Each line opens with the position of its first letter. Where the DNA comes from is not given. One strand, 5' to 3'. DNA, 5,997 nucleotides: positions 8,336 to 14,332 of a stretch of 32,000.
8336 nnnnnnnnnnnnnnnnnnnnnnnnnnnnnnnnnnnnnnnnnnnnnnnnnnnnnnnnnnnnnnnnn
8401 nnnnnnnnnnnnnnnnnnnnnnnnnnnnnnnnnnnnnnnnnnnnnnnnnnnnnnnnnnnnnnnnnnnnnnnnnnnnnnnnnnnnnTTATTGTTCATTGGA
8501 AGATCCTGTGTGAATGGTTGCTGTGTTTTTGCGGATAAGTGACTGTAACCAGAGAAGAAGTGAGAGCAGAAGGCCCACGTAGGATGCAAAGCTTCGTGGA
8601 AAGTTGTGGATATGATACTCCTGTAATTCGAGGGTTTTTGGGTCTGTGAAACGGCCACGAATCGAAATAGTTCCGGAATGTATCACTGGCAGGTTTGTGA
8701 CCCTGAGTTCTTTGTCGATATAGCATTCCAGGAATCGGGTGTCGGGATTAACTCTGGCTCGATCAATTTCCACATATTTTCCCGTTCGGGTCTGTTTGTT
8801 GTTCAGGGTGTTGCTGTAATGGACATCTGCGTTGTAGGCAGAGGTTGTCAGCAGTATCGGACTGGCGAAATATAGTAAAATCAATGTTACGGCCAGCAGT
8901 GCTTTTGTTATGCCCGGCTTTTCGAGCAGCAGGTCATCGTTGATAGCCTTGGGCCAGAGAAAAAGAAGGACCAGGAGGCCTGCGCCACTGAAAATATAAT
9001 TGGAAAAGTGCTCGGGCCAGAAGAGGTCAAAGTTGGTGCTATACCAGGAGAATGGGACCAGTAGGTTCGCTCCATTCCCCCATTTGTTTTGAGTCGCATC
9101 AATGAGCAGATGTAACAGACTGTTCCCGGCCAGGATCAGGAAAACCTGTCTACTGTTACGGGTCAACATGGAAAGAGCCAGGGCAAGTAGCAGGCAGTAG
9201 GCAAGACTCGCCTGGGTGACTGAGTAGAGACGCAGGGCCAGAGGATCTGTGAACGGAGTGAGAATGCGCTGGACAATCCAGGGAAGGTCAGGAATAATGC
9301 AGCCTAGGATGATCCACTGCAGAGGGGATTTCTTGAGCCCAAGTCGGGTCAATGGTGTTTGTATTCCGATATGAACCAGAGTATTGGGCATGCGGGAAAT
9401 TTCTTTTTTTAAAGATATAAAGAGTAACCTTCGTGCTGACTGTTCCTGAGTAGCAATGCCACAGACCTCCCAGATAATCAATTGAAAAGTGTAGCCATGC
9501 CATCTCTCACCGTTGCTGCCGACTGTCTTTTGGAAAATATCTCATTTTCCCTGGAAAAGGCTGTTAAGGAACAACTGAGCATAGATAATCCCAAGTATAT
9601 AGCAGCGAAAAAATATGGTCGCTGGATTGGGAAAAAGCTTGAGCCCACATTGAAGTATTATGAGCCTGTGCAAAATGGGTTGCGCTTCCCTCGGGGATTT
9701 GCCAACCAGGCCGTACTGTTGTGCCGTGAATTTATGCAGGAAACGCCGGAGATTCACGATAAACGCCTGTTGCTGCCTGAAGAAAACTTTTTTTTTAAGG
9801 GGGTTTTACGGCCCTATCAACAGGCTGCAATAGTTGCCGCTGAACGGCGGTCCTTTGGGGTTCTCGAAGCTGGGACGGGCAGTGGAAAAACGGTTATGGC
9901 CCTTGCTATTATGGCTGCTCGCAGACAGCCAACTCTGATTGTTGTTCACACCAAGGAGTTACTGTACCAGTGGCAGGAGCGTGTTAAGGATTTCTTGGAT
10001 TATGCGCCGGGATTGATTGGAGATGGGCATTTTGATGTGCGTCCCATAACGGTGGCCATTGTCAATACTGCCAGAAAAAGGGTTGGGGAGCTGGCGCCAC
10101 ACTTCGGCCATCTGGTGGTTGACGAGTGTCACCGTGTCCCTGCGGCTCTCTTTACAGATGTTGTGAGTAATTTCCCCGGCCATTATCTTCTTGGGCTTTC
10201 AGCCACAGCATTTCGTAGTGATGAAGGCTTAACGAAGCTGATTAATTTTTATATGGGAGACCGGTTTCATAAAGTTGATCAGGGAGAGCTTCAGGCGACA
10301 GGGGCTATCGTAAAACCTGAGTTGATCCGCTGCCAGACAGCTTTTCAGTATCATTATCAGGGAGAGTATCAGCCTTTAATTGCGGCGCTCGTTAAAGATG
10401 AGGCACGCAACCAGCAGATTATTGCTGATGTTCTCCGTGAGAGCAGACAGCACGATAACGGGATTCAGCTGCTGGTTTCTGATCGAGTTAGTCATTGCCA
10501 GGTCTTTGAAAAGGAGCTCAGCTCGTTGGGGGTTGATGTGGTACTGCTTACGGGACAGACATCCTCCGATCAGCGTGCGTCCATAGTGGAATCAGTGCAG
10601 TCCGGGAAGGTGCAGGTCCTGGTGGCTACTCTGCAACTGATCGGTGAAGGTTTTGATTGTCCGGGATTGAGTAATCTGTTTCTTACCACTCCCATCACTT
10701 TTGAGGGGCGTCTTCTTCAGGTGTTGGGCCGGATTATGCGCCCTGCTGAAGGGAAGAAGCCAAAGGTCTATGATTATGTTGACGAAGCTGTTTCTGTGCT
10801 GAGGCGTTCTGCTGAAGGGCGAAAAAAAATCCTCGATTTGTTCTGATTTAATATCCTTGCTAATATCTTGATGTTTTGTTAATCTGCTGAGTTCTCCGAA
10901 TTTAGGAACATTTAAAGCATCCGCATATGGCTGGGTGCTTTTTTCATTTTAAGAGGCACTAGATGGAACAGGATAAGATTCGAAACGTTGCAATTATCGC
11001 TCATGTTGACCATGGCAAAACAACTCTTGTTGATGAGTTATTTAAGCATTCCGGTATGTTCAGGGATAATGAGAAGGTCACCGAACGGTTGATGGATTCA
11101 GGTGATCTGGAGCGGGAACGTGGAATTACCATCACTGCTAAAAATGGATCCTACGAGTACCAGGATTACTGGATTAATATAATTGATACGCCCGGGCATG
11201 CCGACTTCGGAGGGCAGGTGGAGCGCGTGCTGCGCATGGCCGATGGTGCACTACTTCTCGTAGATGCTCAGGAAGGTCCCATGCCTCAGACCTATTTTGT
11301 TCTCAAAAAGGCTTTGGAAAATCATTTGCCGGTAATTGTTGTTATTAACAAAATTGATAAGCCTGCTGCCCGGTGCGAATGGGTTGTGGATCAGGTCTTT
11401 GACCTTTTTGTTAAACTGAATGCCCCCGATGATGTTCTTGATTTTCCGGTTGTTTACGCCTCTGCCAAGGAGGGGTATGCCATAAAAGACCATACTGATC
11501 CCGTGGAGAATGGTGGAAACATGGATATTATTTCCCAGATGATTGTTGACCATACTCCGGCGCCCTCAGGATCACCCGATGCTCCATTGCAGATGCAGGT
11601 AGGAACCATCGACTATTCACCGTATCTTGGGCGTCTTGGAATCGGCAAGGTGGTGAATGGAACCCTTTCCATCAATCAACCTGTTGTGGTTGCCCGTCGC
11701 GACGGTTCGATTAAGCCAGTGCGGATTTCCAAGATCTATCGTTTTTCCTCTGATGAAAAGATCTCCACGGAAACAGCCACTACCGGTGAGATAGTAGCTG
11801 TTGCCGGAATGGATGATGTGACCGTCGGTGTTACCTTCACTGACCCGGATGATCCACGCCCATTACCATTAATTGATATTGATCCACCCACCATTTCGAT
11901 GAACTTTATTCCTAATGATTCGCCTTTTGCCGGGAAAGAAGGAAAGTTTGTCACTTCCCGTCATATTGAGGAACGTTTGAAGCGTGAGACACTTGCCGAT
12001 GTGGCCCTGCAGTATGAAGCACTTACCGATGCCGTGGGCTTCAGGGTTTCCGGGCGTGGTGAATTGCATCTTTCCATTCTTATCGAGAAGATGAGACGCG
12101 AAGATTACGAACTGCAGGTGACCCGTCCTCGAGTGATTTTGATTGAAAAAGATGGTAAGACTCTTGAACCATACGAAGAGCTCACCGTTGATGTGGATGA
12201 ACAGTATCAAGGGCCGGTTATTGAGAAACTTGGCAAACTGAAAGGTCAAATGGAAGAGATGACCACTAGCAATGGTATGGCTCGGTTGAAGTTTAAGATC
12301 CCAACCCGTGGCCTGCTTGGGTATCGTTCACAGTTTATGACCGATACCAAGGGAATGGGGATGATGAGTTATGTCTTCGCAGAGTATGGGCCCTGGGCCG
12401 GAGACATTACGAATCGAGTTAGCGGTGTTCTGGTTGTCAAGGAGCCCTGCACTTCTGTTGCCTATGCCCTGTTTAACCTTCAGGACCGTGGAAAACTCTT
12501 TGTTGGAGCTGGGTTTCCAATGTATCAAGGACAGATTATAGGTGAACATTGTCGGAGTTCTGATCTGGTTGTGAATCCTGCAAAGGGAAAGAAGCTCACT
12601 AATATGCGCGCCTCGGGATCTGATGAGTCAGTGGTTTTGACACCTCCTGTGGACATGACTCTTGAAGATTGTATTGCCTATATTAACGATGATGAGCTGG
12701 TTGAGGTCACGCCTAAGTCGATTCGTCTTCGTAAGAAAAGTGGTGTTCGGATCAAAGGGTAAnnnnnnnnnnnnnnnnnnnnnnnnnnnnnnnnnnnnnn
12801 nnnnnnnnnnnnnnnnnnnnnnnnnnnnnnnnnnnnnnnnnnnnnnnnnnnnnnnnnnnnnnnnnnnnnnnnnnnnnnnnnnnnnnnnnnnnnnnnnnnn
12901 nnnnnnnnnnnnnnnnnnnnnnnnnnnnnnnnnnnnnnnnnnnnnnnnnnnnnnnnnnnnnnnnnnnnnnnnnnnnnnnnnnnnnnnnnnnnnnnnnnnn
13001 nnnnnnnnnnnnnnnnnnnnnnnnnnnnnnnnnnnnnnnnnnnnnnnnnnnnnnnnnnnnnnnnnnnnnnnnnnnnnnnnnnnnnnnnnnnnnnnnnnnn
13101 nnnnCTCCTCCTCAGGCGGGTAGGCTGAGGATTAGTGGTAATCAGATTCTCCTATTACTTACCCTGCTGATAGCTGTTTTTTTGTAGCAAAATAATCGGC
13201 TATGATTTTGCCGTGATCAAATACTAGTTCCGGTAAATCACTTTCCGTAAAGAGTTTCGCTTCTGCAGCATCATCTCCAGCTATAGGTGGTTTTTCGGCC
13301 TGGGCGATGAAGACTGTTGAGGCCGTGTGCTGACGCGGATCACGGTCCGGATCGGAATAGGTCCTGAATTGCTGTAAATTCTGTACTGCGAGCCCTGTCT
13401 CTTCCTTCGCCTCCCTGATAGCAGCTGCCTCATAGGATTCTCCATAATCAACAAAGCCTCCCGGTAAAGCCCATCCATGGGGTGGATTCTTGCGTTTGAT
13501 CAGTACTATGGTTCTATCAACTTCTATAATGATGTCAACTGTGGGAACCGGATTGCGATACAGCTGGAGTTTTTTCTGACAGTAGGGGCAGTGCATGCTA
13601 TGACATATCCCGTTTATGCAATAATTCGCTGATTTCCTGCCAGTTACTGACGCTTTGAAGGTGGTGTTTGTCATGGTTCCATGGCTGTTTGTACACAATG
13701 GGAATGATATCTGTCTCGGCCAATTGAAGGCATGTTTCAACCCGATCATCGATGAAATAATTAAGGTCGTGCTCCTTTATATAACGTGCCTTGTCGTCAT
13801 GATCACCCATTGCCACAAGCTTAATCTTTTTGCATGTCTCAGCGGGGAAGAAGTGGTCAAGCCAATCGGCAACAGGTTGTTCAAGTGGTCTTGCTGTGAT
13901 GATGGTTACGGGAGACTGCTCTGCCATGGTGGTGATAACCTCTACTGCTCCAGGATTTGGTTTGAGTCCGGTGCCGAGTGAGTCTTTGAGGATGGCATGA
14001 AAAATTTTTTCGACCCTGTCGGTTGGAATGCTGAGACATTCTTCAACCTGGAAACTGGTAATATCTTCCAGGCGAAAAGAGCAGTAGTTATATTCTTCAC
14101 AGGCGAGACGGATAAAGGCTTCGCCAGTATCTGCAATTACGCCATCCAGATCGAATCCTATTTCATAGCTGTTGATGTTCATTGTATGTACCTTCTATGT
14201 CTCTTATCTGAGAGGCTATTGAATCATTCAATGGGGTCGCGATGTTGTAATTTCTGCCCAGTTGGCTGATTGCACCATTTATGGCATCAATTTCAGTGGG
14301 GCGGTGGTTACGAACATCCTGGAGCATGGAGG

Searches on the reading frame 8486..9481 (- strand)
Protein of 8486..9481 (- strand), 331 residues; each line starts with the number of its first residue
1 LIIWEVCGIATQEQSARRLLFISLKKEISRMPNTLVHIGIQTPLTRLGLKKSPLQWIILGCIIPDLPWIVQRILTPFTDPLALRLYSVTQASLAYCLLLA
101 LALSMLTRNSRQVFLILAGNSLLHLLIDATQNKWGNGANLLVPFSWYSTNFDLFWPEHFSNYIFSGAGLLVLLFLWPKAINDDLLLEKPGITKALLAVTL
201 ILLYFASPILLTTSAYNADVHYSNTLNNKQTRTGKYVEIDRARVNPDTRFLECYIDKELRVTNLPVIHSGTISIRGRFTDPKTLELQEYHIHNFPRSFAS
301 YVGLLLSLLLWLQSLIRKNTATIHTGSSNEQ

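Call 15: search_protein_families(library=pfam, proteins=[window:8486-9481:-], max_evalue=0.001)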
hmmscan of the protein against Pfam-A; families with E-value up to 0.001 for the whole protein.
window:8486-9481:- (331 aa): 1 family
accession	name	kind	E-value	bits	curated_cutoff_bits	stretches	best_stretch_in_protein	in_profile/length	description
PF04307.19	YdjM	-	0.00079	19.4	29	0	92-206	67-167/176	YdjM inner membrane protein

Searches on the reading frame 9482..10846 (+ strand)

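Call 15: search_protein_families(library=pfam, proteins=[window:9482-10846:+], max_evalue=0.001)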
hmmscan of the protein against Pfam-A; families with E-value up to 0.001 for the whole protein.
window:9482-10846:+ (454 aa): 3 families
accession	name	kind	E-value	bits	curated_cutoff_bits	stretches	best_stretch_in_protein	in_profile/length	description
PF04851.21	ResIII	-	4.1e-22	79.3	22.5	1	108-244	3-163/164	Type III restriction enzyme, res subunit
PF00270.35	DEAD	-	1.9e-11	44.4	26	1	110-244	1-161/167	DEAD/DEAH box helicase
PF00271.37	Helicase_C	-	1.4e-10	41.8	23.5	1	316-420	8-108/110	Helicase conserved C-terminal domain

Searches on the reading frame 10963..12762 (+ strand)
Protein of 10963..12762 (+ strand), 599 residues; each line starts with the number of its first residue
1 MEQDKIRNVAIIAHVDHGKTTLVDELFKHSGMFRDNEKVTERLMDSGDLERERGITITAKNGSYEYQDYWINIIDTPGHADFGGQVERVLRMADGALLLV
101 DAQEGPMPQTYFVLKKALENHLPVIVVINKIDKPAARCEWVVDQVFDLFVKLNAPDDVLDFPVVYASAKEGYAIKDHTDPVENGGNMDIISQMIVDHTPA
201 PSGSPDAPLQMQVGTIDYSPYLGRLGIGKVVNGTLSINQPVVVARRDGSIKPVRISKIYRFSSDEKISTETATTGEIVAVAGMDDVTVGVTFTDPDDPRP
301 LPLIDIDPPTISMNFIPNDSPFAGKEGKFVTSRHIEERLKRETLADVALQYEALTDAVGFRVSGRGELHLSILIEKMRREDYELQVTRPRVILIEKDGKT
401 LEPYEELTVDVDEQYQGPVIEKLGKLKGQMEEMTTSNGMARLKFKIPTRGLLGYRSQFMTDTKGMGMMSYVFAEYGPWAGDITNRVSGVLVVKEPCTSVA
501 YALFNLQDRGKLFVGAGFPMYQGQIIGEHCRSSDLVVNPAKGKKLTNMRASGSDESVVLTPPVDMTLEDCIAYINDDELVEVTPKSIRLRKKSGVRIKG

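Call 15: search_protein_families(library=pfam, proteins=[window:10963-12762:+], max_evalue=0.001)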
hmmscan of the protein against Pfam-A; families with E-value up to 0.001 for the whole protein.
window:10963-12762:+ (599 aa): 8 families
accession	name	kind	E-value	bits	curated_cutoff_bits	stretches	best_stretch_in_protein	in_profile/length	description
PF00009.33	GTP_EFTU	-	4.2e-57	193.2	26.5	1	5-196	2-184/188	Elongation factor Tu GTP binding domain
PF21018.2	BipA_C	-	1.5e-43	147.5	23.8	1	488-592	2-106/110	TypA/BipA C-terminal domain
PF00679.30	EFG_C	-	2.4e-24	85.6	27.9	1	400-485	2-88/89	Elongation factor G C-terminus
PF22042.2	EF-G_D2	-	6.5e-09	36.2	27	1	217-293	10-82/84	Elongation factor G domain 2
PF03144.31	GTP_EFTU_D2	-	1e-08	35.9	30.3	1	223-293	1-73/73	Elongation factor Tu domain 2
PF01926.29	MMR_HSR1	-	1.1e-07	32.4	21.9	1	9-130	2-113/113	50S ribosome-binding GTPase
PF14492.12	EFG_III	-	0.00026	21.4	27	1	334-385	20-70/75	Elongation Factor G, domain III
PF02421.24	FeoB_N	-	0.00058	19.8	27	0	54-173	32-148/156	Ferrous iron transport protein B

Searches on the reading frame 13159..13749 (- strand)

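Call 65: search_protein_families(library=pfam, proteins=[window:13159-13749:-], max_evalue=0.00001)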
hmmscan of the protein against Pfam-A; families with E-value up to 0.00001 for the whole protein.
window:13159-13749:- (196 aa): 1 family
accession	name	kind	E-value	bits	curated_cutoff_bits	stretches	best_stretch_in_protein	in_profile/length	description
PF00293.34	NUDIX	-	6.2e-24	85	21.1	1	68-185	3-133/134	NUDIX domain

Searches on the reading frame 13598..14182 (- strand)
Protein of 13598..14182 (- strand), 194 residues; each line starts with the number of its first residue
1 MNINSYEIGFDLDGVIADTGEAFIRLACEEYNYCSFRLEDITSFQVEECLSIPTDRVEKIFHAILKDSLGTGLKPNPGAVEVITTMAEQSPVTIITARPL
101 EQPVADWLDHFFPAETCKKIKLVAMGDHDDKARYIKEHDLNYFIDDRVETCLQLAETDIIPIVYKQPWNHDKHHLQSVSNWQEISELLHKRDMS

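Call 75: search_protein_families(library=pfam, proteins=[window:13598-14182:-], max_evalue=0.00001)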
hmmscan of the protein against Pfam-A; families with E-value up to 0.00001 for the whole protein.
window:13598-14182:- (194 aa): 1 family
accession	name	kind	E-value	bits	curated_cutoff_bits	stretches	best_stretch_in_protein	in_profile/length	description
PF06941.18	NT5C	-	1.3e-16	61.4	24.8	1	8-188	4-174/180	5' nucleotidase, deoxy (Pyrimidine), cytosolic type C protein (NT5C)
